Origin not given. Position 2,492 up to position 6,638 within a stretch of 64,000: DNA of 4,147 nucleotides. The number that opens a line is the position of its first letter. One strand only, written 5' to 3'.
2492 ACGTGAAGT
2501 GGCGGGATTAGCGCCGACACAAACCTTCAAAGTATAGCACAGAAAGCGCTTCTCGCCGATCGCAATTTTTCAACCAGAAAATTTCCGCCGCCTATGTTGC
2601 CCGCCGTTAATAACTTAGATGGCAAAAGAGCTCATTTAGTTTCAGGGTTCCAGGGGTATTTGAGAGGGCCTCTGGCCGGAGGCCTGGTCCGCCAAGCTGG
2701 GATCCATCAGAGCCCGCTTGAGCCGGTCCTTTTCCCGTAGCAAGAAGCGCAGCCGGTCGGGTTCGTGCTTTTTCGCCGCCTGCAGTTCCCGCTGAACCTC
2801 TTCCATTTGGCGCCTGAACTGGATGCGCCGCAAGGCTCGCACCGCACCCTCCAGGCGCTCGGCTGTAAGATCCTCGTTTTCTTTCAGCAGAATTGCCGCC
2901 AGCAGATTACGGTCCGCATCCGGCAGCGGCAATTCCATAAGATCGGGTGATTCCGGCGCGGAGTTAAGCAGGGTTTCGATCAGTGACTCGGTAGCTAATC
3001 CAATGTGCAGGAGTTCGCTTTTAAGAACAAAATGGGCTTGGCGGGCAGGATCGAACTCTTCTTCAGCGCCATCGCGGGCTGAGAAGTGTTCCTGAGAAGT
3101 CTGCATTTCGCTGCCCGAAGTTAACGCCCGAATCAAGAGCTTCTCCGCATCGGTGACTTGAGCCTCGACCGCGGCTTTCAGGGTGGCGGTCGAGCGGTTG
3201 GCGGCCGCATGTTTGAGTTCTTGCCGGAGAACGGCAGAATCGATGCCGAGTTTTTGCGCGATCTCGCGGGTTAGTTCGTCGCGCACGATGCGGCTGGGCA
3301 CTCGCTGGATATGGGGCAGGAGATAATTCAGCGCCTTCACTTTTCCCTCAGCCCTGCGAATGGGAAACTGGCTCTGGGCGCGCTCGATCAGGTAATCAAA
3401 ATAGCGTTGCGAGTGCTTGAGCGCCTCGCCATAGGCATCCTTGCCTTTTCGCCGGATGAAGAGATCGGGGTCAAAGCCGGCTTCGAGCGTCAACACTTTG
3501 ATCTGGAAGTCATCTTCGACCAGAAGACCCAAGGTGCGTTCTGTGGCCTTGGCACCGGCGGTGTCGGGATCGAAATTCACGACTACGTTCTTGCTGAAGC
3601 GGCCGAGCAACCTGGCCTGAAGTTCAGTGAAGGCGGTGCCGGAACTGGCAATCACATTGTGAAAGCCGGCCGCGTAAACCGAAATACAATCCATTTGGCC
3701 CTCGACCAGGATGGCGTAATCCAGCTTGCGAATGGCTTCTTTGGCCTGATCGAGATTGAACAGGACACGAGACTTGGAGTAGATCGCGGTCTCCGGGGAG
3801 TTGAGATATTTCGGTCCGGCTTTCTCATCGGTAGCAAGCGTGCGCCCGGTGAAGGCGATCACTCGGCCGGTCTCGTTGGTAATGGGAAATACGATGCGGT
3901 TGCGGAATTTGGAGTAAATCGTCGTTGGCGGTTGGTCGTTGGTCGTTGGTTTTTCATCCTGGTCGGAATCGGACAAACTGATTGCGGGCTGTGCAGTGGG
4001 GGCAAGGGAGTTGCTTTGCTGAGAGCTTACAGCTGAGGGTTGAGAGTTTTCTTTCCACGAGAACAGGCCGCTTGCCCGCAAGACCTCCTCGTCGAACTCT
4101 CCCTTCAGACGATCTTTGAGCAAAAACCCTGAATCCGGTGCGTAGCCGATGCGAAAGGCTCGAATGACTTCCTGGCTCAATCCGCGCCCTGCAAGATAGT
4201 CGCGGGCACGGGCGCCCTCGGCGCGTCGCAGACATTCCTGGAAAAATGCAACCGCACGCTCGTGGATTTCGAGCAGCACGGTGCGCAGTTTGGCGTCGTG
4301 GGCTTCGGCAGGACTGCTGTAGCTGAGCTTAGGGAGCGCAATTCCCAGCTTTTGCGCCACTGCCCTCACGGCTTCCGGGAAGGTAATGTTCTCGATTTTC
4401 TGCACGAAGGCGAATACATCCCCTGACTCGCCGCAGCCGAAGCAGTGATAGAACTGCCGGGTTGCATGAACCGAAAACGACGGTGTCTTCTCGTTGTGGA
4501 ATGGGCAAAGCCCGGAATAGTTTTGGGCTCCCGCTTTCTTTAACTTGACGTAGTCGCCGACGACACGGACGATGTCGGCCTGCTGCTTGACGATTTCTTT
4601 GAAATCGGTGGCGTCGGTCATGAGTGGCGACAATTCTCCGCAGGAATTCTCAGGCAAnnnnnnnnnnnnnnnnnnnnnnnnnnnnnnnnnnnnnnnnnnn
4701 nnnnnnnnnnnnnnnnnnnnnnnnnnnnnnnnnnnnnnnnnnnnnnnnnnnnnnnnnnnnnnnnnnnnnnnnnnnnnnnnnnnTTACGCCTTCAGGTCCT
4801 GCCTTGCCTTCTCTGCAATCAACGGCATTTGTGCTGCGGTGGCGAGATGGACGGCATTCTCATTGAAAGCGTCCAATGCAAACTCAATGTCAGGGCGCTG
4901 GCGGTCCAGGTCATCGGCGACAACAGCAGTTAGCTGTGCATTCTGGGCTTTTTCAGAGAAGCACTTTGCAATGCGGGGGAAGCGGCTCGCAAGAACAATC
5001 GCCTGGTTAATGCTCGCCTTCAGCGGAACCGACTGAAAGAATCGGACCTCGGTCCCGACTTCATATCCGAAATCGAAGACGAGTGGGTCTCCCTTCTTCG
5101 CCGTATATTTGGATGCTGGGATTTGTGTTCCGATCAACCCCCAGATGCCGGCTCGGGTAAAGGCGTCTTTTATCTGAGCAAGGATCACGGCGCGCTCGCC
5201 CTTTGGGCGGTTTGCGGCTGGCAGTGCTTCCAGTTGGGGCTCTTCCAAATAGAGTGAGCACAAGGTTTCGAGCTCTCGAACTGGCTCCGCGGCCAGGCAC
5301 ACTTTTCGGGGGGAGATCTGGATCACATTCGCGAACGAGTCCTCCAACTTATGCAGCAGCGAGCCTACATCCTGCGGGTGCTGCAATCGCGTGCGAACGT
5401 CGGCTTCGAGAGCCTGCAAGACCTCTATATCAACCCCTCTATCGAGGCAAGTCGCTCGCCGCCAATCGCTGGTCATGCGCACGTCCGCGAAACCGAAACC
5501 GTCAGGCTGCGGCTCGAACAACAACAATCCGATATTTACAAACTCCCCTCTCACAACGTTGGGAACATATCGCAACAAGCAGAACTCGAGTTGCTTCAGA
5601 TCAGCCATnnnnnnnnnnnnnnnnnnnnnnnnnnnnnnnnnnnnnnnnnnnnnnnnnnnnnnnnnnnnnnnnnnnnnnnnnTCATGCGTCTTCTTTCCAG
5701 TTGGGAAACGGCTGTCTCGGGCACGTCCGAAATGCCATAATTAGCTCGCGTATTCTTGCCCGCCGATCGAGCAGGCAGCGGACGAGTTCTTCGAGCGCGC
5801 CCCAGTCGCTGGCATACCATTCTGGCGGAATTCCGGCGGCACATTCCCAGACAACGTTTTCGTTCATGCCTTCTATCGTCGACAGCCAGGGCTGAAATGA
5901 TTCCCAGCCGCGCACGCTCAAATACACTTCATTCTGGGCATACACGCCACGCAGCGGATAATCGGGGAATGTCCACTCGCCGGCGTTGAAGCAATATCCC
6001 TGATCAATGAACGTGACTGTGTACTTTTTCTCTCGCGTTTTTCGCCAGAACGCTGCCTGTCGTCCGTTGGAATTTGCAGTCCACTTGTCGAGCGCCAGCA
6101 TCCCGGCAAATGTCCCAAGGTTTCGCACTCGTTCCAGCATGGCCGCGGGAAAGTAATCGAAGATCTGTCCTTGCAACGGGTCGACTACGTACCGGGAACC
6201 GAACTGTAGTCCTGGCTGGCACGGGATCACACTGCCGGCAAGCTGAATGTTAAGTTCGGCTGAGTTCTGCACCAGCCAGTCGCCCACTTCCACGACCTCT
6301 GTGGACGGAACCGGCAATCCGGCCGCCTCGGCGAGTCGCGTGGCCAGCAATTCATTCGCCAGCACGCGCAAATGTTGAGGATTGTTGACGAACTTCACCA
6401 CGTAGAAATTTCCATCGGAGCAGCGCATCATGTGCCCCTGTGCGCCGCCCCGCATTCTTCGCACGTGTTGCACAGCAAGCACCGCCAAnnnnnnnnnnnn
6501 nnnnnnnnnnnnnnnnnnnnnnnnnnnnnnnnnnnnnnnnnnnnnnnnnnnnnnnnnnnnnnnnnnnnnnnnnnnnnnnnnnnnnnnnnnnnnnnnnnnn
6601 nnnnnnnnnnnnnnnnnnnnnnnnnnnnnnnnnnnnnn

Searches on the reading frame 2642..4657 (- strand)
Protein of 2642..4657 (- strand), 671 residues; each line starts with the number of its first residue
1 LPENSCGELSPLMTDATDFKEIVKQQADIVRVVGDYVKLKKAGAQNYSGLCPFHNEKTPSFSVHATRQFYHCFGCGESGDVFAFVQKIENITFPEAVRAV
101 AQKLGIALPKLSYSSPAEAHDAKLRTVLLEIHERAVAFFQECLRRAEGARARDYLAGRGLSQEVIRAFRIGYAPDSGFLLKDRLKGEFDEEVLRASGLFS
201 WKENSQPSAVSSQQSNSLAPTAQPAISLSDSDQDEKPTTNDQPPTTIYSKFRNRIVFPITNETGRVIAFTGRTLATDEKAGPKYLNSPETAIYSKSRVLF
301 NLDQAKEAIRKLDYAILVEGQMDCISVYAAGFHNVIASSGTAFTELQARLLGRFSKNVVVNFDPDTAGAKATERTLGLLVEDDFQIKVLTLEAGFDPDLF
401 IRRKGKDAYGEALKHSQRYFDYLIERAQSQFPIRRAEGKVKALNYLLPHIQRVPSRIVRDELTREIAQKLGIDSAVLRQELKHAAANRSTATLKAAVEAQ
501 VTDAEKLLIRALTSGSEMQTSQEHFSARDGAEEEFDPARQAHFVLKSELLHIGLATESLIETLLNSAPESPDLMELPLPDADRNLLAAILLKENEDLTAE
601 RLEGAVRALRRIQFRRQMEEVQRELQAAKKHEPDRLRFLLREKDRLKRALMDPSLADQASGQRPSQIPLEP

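Call 86: search_protein_families(library=pfam, proteins=[window:2642-4657:-], max_evalue=0.001)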
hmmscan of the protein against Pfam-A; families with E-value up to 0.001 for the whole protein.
window:2642-4657:- (671 aa): 7 families
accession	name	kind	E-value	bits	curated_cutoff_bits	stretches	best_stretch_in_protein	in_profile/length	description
PF01807.25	Zn_ribbon_DnaG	-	3.3e-36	123.5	24.9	1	20-110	6-95/98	CHC2 zinc finger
PF08275.17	DNAG_N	-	5.6e-35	120.7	26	2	241-306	65-128/128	DNA primase catalytic core, N-terminal domain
PF13155.12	Toprim_2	-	3.8e-19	69.3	22.1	1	316-400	1-87/88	Toprim-like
PF10410.14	DnaB_bind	-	7.3e-15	55.4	20.6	1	420-474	1-55/56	DnaB-helicase binding domain of primase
PF13662.12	Toprim_4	-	1.6e-14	54.3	25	1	314-389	2-84/85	Toprim domain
PF01751.28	Toprim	-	1.3e-08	35.3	23.1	1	316-381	3-86/96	Toprim domain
PF13362.12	Toprim_3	-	2.1e-06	28.5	27.2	1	315-407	2-95/95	Toprim domain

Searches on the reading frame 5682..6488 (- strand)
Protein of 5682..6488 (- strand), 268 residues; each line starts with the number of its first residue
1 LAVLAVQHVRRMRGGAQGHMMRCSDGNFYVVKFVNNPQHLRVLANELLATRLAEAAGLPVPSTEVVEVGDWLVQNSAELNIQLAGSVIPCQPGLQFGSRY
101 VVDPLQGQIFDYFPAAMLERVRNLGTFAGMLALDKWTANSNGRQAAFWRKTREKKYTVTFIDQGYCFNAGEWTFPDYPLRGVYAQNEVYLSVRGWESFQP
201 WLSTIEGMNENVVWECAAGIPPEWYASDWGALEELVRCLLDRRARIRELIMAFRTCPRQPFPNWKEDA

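Call 86: search_protein_families(library=pfam, proteins=[window:5682-6488:-], max_evalue=0.001)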
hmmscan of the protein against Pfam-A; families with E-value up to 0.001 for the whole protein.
window:5682-6488:- (268 aa): 2 families
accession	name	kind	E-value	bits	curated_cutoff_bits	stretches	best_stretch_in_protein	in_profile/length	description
PF20613.4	HipA_2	-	6.3e-10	39.2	27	1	10-101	6-89/240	HipA-like kinase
PF07804.18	HipA_C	-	0.00036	20.7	30.5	1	24-70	18-62/213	HipA-like C-terminal domain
